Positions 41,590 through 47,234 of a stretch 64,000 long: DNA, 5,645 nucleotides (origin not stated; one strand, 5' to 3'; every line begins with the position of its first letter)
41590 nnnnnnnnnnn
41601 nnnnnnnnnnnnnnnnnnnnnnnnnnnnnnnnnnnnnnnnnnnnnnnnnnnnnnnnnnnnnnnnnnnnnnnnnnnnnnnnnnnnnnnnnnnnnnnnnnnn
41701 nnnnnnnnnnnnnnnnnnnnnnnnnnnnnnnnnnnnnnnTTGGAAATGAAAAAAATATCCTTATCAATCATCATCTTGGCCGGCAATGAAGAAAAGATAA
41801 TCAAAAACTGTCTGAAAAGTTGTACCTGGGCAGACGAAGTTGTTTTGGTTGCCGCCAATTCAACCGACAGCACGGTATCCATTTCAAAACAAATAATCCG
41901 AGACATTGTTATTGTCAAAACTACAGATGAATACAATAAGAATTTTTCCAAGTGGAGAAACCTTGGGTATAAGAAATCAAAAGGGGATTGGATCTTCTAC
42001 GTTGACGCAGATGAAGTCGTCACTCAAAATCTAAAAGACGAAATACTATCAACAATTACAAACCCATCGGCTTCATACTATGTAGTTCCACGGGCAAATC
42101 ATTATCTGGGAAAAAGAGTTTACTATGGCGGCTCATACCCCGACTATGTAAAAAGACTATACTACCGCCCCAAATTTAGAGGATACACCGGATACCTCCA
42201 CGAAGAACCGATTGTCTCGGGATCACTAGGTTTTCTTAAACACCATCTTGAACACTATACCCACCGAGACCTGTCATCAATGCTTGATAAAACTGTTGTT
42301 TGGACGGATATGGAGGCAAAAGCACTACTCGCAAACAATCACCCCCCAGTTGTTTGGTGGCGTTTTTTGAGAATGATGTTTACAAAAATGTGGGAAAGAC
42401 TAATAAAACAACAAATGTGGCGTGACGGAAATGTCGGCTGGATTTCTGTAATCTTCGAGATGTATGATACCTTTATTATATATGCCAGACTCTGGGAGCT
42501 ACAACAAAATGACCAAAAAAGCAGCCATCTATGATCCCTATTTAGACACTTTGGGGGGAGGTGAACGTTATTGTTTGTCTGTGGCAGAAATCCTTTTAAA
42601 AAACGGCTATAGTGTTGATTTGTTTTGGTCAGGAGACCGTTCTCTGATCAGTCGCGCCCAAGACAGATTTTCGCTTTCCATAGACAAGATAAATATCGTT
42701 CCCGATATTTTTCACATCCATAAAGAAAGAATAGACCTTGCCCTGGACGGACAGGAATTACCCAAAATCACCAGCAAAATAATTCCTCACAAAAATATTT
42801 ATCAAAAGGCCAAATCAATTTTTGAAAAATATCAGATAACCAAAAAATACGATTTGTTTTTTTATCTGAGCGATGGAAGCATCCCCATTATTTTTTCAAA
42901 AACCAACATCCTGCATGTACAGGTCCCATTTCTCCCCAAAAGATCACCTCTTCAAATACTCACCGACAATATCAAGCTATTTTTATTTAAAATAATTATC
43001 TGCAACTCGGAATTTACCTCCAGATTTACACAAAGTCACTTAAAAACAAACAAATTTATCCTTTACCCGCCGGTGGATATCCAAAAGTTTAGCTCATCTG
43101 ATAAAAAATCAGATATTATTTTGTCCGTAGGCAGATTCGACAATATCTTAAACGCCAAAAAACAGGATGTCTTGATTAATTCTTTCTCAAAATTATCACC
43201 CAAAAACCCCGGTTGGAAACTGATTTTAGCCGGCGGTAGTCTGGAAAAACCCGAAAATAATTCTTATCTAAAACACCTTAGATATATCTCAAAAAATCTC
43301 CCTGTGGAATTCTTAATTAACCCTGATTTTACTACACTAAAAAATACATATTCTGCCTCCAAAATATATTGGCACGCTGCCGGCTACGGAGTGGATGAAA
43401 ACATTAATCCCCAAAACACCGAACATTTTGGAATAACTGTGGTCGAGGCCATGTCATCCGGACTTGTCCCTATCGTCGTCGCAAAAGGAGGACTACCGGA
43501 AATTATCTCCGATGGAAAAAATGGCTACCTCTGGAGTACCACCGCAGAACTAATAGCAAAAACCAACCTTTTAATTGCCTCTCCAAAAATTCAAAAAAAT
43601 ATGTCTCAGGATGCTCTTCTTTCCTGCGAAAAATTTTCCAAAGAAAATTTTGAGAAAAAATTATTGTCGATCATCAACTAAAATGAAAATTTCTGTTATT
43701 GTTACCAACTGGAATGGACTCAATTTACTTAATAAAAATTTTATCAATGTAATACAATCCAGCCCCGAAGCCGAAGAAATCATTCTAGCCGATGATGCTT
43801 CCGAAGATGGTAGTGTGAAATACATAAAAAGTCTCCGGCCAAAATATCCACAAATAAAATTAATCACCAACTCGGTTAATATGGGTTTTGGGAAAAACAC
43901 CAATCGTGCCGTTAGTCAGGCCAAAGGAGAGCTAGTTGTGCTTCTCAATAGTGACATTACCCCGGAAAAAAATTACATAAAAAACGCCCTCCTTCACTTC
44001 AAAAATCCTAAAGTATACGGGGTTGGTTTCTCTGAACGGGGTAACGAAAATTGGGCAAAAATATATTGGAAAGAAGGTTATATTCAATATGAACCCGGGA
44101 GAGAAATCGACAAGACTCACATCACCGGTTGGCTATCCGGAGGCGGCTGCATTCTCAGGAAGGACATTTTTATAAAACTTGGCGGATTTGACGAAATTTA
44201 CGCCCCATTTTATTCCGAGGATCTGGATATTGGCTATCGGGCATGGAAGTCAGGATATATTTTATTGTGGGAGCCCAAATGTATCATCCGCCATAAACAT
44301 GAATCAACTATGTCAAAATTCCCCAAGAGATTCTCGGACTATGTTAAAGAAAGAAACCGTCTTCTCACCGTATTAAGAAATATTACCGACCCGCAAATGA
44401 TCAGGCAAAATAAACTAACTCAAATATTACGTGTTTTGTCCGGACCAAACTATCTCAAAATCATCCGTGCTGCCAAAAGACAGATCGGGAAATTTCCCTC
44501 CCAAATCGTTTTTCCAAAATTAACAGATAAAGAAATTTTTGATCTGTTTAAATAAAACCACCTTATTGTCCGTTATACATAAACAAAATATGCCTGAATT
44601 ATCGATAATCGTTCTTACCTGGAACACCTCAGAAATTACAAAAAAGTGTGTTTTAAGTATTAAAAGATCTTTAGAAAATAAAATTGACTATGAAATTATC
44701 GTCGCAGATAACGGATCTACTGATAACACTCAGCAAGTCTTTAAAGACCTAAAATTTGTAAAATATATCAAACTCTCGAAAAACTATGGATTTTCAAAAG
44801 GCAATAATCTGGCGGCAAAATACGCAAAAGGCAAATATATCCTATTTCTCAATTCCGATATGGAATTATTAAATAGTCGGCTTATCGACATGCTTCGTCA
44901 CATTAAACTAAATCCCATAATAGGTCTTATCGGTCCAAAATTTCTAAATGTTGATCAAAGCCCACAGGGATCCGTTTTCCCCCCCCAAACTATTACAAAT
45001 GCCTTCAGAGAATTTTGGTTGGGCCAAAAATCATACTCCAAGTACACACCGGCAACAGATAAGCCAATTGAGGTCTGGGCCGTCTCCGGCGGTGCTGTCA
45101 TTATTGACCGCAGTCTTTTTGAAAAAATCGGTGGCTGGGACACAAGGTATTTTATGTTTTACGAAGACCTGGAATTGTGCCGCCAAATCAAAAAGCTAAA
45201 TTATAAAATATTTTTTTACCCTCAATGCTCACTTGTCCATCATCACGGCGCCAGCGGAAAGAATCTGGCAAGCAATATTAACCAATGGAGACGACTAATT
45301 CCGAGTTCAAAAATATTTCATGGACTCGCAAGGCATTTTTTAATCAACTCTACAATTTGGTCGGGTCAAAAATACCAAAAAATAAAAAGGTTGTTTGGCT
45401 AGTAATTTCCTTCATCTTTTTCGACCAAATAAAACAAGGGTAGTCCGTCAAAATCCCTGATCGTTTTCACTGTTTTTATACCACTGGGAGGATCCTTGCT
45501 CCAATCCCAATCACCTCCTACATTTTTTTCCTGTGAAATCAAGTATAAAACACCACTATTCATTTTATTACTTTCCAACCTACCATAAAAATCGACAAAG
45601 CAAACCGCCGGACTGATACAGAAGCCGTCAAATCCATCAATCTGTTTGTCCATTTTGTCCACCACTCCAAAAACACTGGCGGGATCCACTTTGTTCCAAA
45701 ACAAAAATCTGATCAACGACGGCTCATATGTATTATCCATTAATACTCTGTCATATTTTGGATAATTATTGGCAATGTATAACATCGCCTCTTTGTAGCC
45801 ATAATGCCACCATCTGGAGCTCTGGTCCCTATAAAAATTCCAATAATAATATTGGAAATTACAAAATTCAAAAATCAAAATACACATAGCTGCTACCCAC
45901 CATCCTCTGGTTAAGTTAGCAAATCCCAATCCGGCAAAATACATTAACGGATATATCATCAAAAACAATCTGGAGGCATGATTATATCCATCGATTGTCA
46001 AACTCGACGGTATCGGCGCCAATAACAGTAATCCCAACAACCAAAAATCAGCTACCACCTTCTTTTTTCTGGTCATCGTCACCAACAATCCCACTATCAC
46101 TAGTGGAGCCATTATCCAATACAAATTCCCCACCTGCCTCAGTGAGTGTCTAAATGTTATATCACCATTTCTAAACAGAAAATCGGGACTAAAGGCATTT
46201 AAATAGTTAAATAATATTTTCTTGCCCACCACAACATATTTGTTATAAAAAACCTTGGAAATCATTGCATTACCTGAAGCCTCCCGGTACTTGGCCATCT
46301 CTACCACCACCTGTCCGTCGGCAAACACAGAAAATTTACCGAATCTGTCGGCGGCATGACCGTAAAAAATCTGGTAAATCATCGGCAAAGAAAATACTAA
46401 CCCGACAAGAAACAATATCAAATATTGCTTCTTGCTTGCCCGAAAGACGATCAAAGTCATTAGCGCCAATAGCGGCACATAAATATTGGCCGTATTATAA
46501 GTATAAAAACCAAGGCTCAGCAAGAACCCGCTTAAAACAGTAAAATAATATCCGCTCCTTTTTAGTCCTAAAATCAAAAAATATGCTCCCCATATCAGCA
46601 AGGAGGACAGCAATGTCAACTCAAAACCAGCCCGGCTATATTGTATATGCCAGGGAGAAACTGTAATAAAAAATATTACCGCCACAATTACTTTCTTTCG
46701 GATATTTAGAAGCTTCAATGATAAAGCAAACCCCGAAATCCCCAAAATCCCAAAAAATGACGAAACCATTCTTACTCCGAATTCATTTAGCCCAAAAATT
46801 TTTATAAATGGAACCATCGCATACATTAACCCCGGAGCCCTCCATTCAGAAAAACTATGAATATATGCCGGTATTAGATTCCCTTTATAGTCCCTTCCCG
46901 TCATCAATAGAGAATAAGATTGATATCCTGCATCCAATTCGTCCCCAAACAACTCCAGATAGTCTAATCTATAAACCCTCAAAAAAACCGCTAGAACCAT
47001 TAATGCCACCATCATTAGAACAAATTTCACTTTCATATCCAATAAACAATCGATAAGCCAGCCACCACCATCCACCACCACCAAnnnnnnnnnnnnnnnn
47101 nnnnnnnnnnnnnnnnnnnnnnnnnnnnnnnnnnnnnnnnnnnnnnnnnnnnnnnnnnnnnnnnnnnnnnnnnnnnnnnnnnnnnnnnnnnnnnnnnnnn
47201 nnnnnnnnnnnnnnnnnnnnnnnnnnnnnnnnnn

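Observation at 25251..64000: Very large glycosylation island dominated by about 19 paralogous GT-C membrane transferases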

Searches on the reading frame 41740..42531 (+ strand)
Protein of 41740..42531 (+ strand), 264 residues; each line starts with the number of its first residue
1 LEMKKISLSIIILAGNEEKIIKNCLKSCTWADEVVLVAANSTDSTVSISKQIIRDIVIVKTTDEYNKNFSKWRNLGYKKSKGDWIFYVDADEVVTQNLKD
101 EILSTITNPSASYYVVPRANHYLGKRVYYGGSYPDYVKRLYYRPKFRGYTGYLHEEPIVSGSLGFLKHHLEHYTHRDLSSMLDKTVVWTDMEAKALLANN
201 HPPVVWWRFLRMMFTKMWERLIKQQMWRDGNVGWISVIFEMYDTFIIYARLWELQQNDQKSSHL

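Call 4: search_protein_families(library=pfam, proteins=[window:41740-42531:+], max_evalue=0.01)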
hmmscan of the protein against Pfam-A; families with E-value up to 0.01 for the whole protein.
window:41740-42531:+ (264 aa): 4 families
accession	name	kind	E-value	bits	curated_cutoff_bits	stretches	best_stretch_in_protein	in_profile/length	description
PF00535.33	Glycos_transf_2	-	3.3e-17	63.4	23.3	1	9-153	1-146/168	Glycosyl transferase family 2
PF10111.15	Glyco_tranf_2_2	-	2.3e-06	27.7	27.3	1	11-107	3-107/276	Glycosyltransferase like family 2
PF13704.12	Glyco_tranf_2_4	-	7.3e-06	26.8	27.5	1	16-95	2-85/98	Glycosyl transferase family 2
PF13641.12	Glyco_tranf_2_3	-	0.002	18.6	27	1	8-98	3-103/230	Glycosyltransferase like family 2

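Call 46: search_protein_families(library=ncbifam, proteins=[window:41740-42531:+], max_evalue=0.00001)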
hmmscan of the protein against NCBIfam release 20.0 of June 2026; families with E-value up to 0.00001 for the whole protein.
window:41740-42531:+ (264 aa): 3 families
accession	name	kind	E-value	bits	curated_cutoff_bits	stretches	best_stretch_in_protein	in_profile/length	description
TIGR04195.1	S_glycosyl_SunS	equivalog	3.2e-12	46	350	1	8-159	59-204/421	SunS family peptide S-glycosyltransferase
NF007482.0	PRK10073.1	equivalog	1.3e-10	40.8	423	1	3-104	3-108/334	glycosyltransferase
TIGR04283.1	glyco_like_mftF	equivalog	9.2e-09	35.2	182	1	8-111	1-102/221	TIGR04283 family arsenosugar biosynthesis glycosyltransferase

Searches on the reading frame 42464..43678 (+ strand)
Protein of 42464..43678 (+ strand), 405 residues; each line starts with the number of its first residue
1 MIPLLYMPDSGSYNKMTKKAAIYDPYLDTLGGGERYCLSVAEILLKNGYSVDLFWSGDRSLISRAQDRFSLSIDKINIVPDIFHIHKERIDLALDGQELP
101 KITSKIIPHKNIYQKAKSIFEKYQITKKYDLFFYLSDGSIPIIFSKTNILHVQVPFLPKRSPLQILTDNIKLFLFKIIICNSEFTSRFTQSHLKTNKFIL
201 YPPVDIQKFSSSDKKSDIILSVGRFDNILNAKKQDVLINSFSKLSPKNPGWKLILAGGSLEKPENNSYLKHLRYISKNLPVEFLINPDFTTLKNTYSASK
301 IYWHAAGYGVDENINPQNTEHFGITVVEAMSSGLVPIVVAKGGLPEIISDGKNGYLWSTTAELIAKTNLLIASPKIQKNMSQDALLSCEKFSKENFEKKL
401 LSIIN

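Call 4: search_protein_families(library=pfam, proteins=[window:42464-43678:+], max_evalue=0.01)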
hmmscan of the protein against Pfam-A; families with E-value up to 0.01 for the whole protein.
window:42464-43678:+ (405 aa): 3 families
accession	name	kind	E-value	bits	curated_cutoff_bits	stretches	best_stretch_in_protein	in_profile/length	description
PF00534.26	Glycos_transf_1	-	6.2e-25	88.1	26.4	1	207-384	6-169/172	Glycosyl transferases group 1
PF13692.12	Glyco_trans_1_4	-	1.8e-15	57.9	27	1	218-370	3-139/142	Glycosyl transferases group 1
PF13439.12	Glyco_transf_4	-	0.002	18.6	28.5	0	31-206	2-168/170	Glycosyltransferase Family 4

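Call 46: search_protein_families(library=ncbifam, proteins=[window:42464-43678:+], max_evalue=0.00001)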
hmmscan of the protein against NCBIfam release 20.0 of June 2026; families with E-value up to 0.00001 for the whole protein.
window:42464-43678:+ (405 aa): 13 families
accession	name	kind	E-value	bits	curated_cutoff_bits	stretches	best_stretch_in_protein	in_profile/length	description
TIGR03999.1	thiol_BshA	equivalog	3.5e-11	42.6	273.7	1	213-396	196-362/375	N-acetyl-alpha-D-glucosaminyl L-malate synthase BshA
TIGR03449.1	mycothiol_MshA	equivalog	1.4e-09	37.3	462.5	1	213-402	217-398/406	D-inositol-3-phosphate glycosyltransferase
NF049988.1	MGlcDAGSynMgs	equivalog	2.6e-08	33.7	400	1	232-400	226-380/398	alpha-monoglucosyldiacylglycerol synthase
NF047881.1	glyco_SdgB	exception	3.1e-08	32.7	800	1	211-399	316-488/496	serine-aspartate repeat adhesin O-glycosyltransferase SdgB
NF038229.1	Glyco4_Geo_Pelo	equivalog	1.8e-07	30.5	400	1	315-403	243-332/338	GPMC system family 4 glycosyltransferase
TIGR02470.1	sucr_synth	equivalog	2e-07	29.6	810.4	1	201-359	533-693/784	sucrose synthase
NF041139.1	TreT_Thcocales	equivalog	2.2e-07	30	775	1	212-385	225-389/412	trehalose synthase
NF012028.0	PRK15484.1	subfamily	3.8e-07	29.5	618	1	214-395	191-366/380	lipopolysaccharide N-acetylglucosaminyltransferase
TIGR02472.1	sucr_P_syn_N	equivalog_domain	1.1e-06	27.7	576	1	313-366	344-398/439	sucrose-phosphate synthase, putative, glycosyltransferase domain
TIGR04157.1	glyco_rSAM_CFB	subfamily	2.5e-06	26.7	400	0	214-358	225-349/406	TIGR04157 family glycosyltransferase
NF041876.1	EPS_EpsE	equivalog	2.6e-06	26.9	400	1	317-384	303-372/389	exopolysaccharide biosynthesis GT4 family glycosyltransferase EpsE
TIGR02095.1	glgA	subfamily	8.4e-06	24.7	328.45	0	212-354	290-413/477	glycogen/starch synthase, ADP-glucose type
TIGR03088.1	stp2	hypoth_equivalog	9e-06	25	409.05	0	316-360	279-323/374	TIGR03088 family PEP-CTERM/XrtA system glycosyltransferase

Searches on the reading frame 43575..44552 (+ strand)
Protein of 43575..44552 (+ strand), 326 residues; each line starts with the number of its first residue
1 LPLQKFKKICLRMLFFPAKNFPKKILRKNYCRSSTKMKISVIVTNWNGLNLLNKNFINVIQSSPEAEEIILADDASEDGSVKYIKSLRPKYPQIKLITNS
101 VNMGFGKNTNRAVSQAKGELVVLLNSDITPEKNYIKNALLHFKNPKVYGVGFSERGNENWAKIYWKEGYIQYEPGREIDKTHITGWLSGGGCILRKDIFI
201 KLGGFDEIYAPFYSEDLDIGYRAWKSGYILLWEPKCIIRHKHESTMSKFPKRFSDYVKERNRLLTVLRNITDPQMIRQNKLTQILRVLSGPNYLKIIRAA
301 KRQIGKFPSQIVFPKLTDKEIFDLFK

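Call 4: search_protein_families(library=pfam, proteins=[window:43575-44552:+], max_evalue=0.01)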
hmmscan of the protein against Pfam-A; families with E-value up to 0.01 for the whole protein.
window:43575-44552:+ (326 aa): 5 families
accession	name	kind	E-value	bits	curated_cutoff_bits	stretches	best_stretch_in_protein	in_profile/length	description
PF00535.33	Glycos_transf_2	-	4.5e-23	82.4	23.3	1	40-202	1-167/168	Glycosyl transferase family 2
PF13641.12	Glyco_tranf_2_3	-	1.2e-14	55.3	27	1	39-262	3-226/230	Glycosyltransferase like family 2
PF13632.12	Glyco_trans_2_3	-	1.3e-07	32.1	27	1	121-259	2-142/198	Glycosyl transferase family group 2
PF10111.15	Glyco_tranf_2_2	-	3.4e-06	27.2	27.3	0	192-249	168-225/276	Glycosyltransferase like family 2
PF13506.12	Glyco_transf_21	-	0.00084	19.3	21.7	1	108-249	21-165/174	Glycosyl transferase family 21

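Call 46: search_protein_families(library=ncbifam, proteins=[window:43575-44552:+], max_evalue=0.00001)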
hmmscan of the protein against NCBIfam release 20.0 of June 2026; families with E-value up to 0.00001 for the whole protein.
window:43575-44552:+ (326 aa): 14 families
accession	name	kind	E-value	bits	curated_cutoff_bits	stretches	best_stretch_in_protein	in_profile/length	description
TIGR03965.1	mycofact_glyco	equivalog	1.2e-17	64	280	1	37-263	74-303/467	mycofactocin biosynthesis glycosyltransferase MftF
NF041875.1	EPS_EpsD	equivalog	2.3e-17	63.4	370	1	39-256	1-223/325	exopolysaccharide biosynthesis glycosyltransferase EpsD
TIGR03937.1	PgaC_IcaA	equivalog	4.2e-12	45.7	422.3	1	18-146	26-155/407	poly-beta-1,6-N-acetyl-D-glucosamine synthase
NF007482.0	PRK10073.1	equivalog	8.4e-12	44.7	423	1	34-127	3-95/334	glycosyltransferase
NF050050.1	ProtGlycPglI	equivalog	5.6e-11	42.3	500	1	37-129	2-95/306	GalNAc(5)-diNAcBac-PP-undecaprenol beta-1,3-glucosyltransferase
TIGR04283.1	glyco_like_mftF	equivalog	8e-10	38.7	182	1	39-226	1-172/221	TIGR04283 family arsenosugar biosynthesis glycosyltransferase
NF047683.1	TeichurnBiosyTuaG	equivalog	1.7e-09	37.7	400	1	35-150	4-118/252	teichuronic acid biosynthesis protein TuaG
NF053739.1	GlytfEpsEBac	equivalog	4.4e-09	35.7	450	1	38-127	2-92/265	glycosyltransferase EpsE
NF038302.1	EPS_HpsE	equivalog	1.6e-07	30.6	300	1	38-142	2-111/307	hormogonium polysaccharide biosynthesis glycosyltransferase HpsE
TIGR03111.1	glyc2_xrt_Gpos1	hypoth_equivalog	1.8e-07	30.3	363.95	1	33-146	45-161/439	TIGR03111 family XrtG-associated glycosyltransferase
NF047588.1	GlcsyltransPgfSStrep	equivalog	3.7e-07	29.7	500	1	37-144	1-112/308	glycosyltransferase PgfS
TIGR01556.1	rhamnosyltran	subfamily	5.1e-07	29.2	200.55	1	60-241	14-201/281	rhamnosyltransferase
NF038299.1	EPS_HpsN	equivalog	7.4e-07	28.4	425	0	38-143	2-107/317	hormogonium polysaccharide biosynthesis glycosyltransferase HpsN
NF050819.1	PolSacchBiosHfsG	equivalog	4e-06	26.2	500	0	57-153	29-130/302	polysaccharide biosynthesis protein HfsG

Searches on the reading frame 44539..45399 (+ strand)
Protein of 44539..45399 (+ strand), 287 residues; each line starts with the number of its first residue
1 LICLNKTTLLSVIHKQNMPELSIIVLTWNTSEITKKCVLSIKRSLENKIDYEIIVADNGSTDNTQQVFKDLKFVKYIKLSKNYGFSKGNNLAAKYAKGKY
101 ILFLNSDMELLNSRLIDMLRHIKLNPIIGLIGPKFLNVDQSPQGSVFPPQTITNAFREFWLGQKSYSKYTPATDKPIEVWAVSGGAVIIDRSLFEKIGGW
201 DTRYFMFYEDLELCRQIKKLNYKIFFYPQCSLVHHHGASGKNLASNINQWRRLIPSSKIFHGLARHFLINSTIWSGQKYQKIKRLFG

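Call 4: search_protein_families(library=pfam, proteins=[window:44539-45399:+], max_evalue=0.01)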
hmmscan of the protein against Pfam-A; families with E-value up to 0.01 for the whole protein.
window:44539-45399:+ (287 aa): 7 families
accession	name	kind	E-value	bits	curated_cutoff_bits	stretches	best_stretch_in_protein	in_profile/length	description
PF00535.33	Glycos_transf_2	-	4e-25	89.1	23.3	1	22-197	1-167/168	Glycosyl transferase family 2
PF13641.12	Glyco_tranf_2_3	-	1.7e-09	38.5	27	1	19-250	1-224/230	Glycosyltransferase like family 2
PF10111.15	Glyco_tranf_2_2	-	1.6e-08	34.8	27.3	1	50-232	29-213/276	Glycosyltransferase like family 2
PF13712.12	Glyco_tranf_2_5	-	2.8e-06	27.7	27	1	75-231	31-184/210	Glycosyltransferase like family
PF13632.12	Glyco_trans_2_3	-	8.6e-06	26.1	27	1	166-275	56-166/198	Glycosyl transferase family group 2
PF02709.20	Glyco_transf_7C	-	1.3e-05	25.2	23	1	172-229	9-67/78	N-terminal domain of galactosyltransferase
PF13704.12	Glyco_tranf_2_4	-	0.0013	19.6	27.5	1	52-107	21-81/98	Glycosyl transferase family 2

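Call 46: search_protein_families(library=ncbifam, proteins=[window:44539-45399:+], max_evalue=0.00001)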
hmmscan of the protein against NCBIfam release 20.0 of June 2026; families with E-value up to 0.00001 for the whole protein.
window:44539-45399:+ (287 aa): 18 families
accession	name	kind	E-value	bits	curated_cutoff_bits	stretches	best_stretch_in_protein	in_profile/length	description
TIGR04283.1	glyco_like_mftF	equivalog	4.5e-16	59.1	182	1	21-120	1-94/221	TIGR04283 family arsenosugar biosynthesis glycosyltransferase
TIGR03937.1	PgaC_IcaA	equivalog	4.8e-15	55.4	422.3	1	13-130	39-158/407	poly-beta-1,6-N-acetyl-D-glucosamine synthase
NF041875.1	EPS_EpsD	equivalog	1.6e-14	54.1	370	1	21-235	1-207/325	exopolysaccharide biosynthesis glycosyltransferase EpsD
TIGR01556.1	rhamnosyltran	subfamily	6.1e-14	51.9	200.55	1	45-243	17-209/281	rhamnosyltransferase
NF050050.1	ProtGlycPglI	equivalog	1.6e-13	50.7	500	1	18-123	1-109/306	GalNAc(5)-diNAcBac-PP-undecaprenol beta-1,3-glucosyltransferase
TIGR03965.1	mycofact_glyco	equivalog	3.3e-13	49.3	280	1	15-237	70-283/467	mycofactocin biosynthesis glycosyltransferase MftF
NF047683.1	TeichurnBiosyTuaG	equivalog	3e-11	43.5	400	1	16-123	3-112/252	teichuronic acid biosynthesis protein TuaG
NF007482.0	PRK10073.1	equivalog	4.5e-11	42.3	423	1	16-118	3-109/334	glycosyltransferase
TIGR03111.1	glyc2_xrt_Gpos1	hypoth_equivalog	7.8e-11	41.4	363.95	1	15-129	45-163/439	TIGR03111 family XrtG-associated glycosyltransferase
NF038302.1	EPS_HpsE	equivalog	1.7e-09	37.1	300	1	20-235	2-223/307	hormogonium polysaccharide biosynthesis glycosyltransferase HpsE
NF038299.1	EPS_HpsN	equivalog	4.8e-09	35.6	425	1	19-240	1-226/317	hormogonium polysaccharide biosynthesis glycosyltransferase HpsN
NF047588.1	GlcsyltransPgfSStrep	equivalog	1.7e-08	34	500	1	21-113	3-101/308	glycosyltransferase PgfS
NF050819.1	PolSacchBiosHfsG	equivalog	2.3e-08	33.6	500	1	45-110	33-104/302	polysaccharide biosynthesis protein HfsG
TIGR04009.1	wcaE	equivalog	1e-07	31.5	369.2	1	21-122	3-106/248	colanic acid biosynthesis glycosyltransferase WcaE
TIGR04195.1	S_glycosyl_SunS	equivalog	2.6e-07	29.9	350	1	9-108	47-142/421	SunS family peptide S-glycosyltransferase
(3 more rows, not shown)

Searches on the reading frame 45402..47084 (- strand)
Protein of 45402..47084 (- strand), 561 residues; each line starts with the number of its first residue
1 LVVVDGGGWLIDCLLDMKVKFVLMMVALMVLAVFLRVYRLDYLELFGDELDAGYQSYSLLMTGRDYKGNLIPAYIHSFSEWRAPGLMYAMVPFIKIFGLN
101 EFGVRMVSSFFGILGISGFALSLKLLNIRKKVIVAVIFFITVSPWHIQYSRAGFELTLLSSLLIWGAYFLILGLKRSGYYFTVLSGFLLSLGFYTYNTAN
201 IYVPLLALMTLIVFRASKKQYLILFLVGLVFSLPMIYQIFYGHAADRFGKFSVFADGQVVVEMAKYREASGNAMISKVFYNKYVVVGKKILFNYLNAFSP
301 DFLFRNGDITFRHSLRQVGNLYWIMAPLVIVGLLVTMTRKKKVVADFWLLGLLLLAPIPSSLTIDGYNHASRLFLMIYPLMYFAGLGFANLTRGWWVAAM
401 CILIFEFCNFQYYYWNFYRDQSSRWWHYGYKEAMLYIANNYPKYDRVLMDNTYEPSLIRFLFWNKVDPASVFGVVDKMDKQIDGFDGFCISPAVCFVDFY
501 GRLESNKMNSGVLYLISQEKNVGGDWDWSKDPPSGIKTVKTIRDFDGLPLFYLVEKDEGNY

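Call 4: search_protein_families(library=pfam, proteins=[window:45402-47084:-], max_evalue=0.01)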
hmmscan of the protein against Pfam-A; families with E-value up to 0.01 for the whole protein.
window:45402-47084:- (561 aa): 1 family
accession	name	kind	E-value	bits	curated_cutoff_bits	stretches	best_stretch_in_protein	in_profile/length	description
PF13231.12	PMT_2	-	0.00014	22.6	26.1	1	83-235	3-157/160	Dolichyl-phosphate-mannose-protein mannosyltransferase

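Call 21: search_protein_families(library=ncbifam, proteins=[window:45402-47084:-], max_evalue=0.01)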
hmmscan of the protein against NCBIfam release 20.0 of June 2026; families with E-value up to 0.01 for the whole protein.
window:45402-47084:- (561 aa): 1 family
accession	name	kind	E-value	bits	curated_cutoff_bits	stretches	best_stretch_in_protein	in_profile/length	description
TIGR03663.1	TIGR03663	subfamily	5.8e-06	25.6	126.25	1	24-211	3-179/435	flippase activity-associated protein Agl23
